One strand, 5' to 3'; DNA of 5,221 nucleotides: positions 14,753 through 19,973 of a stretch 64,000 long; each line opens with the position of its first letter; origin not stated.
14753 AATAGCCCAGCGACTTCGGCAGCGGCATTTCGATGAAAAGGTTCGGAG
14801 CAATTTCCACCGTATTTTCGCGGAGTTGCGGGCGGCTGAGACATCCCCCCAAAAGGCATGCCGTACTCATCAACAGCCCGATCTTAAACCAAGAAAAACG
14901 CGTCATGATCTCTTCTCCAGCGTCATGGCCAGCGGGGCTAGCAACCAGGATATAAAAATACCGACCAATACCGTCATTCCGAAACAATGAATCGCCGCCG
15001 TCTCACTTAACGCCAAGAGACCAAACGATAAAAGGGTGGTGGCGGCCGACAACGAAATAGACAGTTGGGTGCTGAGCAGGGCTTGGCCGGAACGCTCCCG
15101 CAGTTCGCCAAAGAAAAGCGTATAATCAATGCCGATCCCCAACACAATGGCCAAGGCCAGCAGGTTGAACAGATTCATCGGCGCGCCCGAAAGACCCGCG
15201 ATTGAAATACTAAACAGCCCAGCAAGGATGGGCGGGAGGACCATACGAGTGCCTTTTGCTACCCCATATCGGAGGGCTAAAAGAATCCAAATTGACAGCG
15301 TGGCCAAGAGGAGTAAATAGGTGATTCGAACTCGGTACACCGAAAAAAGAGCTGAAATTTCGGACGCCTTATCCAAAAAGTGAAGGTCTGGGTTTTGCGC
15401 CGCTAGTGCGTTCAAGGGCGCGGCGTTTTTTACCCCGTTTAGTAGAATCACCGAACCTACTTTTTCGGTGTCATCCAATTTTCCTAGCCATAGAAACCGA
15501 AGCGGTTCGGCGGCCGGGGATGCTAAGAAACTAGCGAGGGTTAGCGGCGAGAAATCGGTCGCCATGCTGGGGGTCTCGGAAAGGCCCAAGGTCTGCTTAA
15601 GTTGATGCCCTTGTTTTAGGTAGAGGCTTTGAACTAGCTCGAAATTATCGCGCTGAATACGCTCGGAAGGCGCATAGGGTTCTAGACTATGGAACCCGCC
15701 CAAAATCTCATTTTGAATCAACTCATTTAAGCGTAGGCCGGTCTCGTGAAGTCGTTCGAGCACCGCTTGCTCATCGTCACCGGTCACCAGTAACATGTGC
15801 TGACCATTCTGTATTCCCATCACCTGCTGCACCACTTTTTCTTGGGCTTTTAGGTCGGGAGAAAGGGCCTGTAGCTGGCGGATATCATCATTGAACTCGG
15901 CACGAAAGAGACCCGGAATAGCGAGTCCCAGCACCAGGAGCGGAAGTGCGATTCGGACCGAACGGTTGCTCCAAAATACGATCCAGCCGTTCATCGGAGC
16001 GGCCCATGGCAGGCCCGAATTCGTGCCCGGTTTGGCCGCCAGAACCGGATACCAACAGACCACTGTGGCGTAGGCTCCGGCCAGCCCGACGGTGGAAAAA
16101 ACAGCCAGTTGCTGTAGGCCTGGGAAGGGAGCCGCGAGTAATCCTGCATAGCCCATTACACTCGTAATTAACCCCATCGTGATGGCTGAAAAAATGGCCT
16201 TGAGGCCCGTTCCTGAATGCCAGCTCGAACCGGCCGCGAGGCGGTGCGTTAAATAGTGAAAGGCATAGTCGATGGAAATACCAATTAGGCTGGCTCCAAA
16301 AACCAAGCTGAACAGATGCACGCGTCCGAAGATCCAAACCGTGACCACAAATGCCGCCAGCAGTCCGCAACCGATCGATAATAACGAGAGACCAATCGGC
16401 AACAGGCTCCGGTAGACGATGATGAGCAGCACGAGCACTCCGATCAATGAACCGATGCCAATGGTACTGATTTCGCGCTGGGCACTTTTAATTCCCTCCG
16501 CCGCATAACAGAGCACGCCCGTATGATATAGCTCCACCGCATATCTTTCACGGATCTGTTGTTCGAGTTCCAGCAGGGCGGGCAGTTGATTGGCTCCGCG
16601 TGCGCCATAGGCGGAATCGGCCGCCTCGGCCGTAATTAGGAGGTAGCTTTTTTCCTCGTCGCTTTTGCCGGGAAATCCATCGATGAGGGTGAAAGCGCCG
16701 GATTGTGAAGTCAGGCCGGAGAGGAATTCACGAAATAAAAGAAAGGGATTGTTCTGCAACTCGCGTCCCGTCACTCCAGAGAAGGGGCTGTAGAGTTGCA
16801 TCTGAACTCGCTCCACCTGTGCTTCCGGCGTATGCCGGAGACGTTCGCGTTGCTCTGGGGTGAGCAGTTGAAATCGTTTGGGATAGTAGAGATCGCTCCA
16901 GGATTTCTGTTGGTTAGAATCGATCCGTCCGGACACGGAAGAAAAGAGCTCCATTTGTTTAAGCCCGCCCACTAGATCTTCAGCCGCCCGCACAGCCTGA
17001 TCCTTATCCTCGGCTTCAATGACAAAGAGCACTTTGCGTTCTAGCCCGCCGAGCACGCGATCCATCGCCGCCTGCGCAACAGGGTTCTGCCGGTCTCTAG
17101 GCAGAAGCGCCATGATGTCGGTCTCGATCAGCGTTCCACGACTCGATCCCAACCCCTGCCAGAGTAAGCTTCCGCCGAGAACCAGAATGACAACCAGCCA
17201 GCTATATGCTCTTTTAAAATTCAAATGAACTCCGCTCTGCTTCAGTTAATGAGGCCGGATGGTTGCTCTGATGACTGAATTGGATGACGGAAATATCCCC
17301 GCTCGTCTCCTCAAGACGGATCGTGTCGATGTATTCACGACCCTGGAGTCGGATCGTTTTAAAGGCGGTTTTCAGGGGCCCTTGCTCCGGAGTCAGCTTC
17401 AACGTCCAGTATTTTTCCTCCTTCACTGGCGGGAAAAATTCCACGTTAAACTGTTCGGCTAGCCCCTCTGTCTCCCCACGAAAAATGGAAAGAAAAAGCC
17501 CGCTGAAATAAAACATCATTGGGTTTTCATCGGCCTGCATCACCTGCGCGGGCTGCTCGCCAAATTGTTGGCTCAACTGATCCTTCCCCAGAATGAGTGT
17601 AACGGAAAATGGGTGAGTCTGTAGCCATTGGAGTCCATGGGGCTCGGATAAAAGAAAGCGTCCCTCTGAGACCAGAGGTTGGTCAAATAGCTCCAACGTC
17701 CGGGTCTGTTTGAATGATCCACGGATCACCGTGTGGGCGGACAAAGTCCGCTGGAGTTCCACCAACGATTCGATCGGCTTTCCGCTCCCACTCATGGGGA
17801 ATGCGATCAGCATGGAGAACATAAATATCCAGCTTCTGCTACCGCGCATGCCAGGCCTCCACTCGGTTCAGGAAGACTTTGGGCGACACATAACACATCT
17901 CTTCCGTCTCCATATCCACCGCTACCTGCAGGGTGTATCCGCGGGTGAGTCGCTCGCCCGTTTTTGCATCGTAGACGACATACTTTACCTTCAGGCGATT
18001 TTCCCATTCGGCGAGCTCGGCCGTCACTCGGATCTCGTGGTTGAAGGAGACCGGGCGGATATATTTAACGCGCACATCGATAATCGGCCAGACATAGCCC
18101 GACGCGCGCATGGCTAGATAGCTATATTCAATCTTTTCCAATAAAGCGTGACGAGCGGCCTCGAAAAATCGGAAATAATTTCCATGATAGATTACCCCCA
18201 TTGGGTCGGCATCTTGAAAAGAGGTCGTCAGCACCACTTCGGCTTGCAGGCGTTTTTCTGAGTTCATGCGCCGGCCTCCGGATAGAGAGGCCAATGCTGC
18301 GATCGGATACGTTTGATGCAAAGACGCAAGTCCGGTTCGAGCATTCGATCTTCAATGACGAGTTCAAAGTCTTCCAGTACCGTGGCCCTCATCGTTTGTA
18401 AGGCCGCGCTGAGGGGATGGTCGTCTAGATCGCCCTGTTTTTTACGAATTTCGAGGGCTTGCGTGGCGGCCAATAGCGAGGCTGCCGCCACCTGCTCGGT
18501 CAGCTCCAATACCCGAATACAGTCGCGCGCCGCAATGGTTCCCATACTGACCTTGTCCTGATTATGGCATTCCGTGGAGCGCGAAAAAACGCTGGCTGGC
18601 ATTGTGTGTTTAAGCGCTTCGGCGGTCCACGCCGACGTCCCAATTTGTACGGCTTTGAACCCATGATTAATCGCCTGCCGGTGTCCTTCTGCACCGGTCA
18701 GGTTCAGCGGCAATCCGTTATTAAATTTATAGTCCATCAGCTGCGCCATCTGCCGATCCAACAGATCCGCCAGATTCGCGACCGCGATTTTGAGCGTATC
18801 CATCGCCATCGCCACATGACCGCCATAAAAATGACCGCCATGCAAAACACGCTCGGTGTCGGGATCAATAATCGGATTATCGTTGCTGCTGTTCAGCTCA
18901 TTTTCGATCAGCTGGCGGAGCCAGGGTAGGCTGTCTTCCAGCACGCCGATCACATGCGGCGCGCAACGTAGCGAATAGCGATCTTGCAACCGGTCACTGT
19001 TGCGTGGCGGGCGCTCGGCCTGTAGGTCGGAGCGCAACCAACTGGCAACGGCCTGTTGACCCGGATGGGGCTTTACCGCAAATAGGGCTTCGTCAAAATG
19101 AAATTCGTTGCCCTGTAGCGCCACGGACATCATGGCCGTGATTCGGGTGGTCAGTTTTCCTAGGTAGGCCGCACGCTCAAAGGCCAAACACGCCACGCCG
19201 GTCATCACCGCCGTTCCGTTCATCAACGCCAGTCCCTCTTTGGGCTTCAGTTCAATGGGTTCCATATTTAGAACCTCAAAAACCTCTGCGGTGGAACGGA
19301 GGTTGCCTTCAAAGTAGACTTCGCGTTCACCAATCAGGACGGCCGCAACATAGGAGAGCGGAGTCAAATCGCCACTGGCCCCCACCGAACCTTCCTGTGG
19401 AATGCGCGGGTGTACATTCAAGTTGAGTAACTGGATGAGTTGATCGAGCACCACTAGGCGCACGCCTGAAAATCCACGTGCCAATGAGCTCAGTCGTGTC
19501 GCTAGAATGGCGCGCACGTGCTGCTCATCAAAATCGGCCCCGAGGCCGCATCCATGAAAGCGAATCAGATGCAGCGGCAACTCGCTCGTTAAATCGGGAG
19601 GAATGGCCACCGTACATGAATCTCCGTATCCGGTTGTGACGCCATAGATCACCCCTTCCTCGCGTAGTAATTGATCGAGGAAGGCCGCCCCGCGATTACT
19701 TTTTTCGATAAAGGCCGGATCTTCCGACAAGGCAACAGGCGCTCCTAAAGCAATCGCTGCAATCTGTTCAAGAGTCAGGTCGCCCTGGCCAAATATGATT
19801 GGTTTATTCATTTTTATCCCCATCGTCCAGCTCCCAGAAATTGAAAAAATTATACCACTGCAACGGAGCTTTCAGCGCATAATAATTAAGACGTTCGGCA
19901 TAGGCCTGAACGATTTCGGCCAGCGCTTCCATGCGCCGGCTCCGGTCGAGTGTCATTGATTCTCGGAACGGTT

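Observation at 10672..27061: Aryl polyene type II PKS cluster in gammaproteobacterial order inside a probable Kiritimatiellota genome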

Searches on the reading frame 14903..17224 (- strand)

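Call 4: search_protein_families(library=pfam, proteins=[window:14903-17224:-], max_evalue=0.01)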
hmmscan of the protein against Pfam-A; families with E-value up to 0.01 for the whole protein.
window:14903-17224:- (773 aa): 1 family
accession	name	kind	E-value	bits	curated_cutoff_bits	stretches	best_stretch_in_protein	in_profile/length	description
PF03176.21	MMPL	-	1.7e-11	44.1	20.5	1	208-408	101-310/333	MMPL family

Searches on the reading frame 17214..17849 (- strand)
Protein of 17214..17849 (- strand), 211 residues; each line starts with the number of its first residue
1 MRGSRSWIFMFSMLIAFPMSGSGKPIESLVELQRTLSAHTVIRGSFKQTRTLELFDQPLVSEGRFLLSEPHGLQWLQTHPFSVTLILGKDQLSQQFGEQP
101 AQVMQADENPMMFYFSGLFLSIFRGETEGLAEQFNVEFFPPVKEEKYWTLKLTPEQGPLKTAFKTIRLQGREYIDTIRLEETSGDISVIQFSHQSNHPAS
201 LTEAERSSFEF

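Call 3: search_protein_families(library=pfam, proteins=[window:17214-17849:-], max_evalue=0.01)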
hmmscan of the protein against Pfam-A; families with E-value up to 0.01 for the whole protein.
window:17214-17849:- (211 aa): 2 families
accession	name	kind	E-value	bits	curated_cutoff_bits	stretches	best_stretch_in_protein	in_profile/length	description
PF03548.22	LolA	-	1.7e-06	28.3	23.6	1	41-196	5-154/165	Outer membrane lipoprotein carrier protein LolA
PF19574.5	LolA_3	-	0.0015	18.4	23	1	32-186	13-164/192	Outer membrane lipoprotein carrier protein LolA-like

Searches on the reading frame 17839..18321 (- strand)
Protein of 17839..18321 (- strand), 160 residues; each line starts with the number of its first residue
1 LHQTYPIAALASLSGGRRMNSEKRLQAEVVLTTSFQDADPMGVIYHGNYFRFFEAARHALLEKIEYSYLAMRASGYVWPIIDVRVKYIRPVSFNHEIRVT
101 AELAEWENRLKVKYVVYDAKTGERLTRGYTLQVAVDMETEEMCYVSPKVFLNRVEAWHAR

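Call 3: search_protein_families(library=pfam, proteins=[window:17839-18321:-], max_evalue=0.01)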
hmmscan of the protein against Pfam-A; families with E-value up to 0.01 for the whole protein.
window:17839-18321:- (160 aa): 3 families
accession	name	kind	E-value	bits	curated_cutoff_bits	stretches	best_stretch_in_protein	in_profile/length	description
PF13279.12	4HBT_2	-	1e-13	52.2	25.5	1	35-147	3-116/122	Thioesterase-like superfamily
PF03061.28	4HBT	-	1.5e-08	35.3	20.6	1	41-120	1-74/79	Thioesterase superfamily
PF01643.23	Acyl-ACP_TE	-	2.5e-06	27.7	23.7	1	71-149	49-127/131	Acyl-ACP thioesterase N-terminal domain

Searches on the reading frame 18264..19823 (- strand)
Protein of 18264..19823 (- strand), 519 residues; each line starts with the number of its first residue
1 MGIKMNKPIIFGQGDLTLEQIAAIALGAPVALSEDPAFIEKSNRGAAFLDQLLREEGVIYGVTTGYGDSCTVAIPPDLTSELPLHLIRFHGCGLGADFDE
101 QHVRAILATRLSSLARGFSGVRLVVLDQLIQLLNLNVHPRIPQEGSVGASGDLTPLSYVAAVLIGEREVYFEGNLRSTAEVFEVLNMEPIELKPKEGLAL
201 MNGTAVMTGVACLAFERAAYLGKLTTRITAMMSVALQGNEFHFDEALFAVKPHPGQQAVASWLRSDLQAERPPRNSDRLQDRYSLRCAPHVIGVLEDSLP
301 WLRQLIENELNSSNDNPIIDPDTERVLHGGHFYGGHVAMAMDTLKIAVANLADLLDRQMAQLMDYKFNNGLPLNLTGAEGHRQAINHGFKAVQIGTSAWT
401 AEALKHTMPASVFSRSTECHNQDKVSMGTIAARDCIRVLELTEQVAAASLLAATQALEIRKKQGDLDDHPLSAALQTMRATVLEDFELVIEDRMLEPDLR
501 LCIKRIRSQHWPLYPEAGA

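Call 3: search_protein_families(library=pfam, proteins=[window:18264-19823:-], max_evalue=0.01)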
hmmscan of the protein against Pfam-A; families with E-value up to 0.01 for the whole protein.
window:18264-19823:- (519 aa): 1 family
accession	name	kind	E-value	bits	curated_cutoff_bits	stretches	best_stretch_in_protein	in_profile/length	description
PF00221.24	Lyase_aromatic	-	1.2e-165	552.1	27.3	1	16-476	1-462/466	Aromatic amino acid lyase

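Call 59: search_solved_structures(query=window:18264-19823:-, max_evalue=1e-30, show_alignments=0)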
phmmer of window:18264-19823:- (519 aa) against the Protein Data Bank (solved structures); distinct sequences matched with E-value up to 1e-30: 39.
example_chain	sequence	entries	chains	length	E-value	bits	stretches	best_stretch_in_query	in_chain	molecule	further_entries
3unv_A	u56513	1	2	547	4.3e-76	259.8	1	14-464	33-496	AdmH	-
1gkm_B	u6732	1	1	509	3.1e-72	247.1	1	13-504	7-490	Histidine ammonia-lyase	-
2o78_A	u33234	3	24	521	9.8e-72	245.4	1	7-495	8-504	Putative histidine ammonia-lyase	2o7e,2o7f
1gkj_A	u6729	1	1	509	1.1e-71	245.2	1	13-504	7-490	HISTIDINE AMMONIA-LYASE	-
2rjr_A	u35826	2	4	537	1.2e-71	245.1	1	16-466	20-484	Tyrosine aminomutase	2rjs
2ohy_A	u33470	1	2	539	1.2e-71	245.1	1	16-466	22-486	Tyrosine aminomutase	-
2qve_A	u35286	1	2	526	1.2e-71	245.1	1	16-466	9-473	Tyrosine Aminomutase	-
1gk3_A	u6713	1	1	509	4.4e-71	243.3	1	13-504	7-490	HISTIDINE AMMONIA-LYASE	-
3kdy_A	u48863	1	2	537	4.4e-71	243.3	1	16-466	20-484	Histidine ammonia-lyase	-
3kdz_A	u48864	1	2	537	4.6e-71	243.2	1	16-466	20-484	Histidine ammonia-lyase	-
1eb4_A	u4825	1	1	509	5e-71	243.1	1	13-504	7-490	HISTIDINE AMMONIA-LYASE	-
1gk2_A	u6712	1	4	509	6.4e-71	242.7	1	13-504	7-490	HISTIDINE AMMONIA-LYASE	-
2o6y_A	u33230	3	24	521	9.2e-71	242.2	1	7-495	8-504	Putative histidine ammonia-lyase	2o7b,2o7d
6v6h_A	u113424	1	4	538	1.1e-70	242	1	26-506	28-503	Histidine ammonia-lyase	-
7tqr_A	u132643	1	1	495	5.4e-70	239.7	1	16-462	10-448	Probable histidine ammonia-lyase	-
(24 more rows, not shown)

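Call 60: search_solved_structures(query=window:18264-19823:-, max_evalue=1e-71, show_alignments=5)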
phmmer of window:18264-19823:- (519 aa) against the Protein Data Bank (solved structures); distinct sequences matched with E-value up to 1e-71: 3.
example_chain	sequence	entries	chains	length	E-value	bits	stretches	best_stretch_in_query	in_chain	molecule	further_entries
3unv_A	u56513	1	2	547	4.3e-76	259.8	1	14-464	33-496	AdmH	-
1gkm_B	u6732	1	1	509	3.1e-72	247.1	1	13-504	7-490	Histidine ammonia-lyase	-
2o78_A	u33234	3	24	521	9.8e-72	245.4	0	7-495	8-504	Putative histidine ammonia-lyase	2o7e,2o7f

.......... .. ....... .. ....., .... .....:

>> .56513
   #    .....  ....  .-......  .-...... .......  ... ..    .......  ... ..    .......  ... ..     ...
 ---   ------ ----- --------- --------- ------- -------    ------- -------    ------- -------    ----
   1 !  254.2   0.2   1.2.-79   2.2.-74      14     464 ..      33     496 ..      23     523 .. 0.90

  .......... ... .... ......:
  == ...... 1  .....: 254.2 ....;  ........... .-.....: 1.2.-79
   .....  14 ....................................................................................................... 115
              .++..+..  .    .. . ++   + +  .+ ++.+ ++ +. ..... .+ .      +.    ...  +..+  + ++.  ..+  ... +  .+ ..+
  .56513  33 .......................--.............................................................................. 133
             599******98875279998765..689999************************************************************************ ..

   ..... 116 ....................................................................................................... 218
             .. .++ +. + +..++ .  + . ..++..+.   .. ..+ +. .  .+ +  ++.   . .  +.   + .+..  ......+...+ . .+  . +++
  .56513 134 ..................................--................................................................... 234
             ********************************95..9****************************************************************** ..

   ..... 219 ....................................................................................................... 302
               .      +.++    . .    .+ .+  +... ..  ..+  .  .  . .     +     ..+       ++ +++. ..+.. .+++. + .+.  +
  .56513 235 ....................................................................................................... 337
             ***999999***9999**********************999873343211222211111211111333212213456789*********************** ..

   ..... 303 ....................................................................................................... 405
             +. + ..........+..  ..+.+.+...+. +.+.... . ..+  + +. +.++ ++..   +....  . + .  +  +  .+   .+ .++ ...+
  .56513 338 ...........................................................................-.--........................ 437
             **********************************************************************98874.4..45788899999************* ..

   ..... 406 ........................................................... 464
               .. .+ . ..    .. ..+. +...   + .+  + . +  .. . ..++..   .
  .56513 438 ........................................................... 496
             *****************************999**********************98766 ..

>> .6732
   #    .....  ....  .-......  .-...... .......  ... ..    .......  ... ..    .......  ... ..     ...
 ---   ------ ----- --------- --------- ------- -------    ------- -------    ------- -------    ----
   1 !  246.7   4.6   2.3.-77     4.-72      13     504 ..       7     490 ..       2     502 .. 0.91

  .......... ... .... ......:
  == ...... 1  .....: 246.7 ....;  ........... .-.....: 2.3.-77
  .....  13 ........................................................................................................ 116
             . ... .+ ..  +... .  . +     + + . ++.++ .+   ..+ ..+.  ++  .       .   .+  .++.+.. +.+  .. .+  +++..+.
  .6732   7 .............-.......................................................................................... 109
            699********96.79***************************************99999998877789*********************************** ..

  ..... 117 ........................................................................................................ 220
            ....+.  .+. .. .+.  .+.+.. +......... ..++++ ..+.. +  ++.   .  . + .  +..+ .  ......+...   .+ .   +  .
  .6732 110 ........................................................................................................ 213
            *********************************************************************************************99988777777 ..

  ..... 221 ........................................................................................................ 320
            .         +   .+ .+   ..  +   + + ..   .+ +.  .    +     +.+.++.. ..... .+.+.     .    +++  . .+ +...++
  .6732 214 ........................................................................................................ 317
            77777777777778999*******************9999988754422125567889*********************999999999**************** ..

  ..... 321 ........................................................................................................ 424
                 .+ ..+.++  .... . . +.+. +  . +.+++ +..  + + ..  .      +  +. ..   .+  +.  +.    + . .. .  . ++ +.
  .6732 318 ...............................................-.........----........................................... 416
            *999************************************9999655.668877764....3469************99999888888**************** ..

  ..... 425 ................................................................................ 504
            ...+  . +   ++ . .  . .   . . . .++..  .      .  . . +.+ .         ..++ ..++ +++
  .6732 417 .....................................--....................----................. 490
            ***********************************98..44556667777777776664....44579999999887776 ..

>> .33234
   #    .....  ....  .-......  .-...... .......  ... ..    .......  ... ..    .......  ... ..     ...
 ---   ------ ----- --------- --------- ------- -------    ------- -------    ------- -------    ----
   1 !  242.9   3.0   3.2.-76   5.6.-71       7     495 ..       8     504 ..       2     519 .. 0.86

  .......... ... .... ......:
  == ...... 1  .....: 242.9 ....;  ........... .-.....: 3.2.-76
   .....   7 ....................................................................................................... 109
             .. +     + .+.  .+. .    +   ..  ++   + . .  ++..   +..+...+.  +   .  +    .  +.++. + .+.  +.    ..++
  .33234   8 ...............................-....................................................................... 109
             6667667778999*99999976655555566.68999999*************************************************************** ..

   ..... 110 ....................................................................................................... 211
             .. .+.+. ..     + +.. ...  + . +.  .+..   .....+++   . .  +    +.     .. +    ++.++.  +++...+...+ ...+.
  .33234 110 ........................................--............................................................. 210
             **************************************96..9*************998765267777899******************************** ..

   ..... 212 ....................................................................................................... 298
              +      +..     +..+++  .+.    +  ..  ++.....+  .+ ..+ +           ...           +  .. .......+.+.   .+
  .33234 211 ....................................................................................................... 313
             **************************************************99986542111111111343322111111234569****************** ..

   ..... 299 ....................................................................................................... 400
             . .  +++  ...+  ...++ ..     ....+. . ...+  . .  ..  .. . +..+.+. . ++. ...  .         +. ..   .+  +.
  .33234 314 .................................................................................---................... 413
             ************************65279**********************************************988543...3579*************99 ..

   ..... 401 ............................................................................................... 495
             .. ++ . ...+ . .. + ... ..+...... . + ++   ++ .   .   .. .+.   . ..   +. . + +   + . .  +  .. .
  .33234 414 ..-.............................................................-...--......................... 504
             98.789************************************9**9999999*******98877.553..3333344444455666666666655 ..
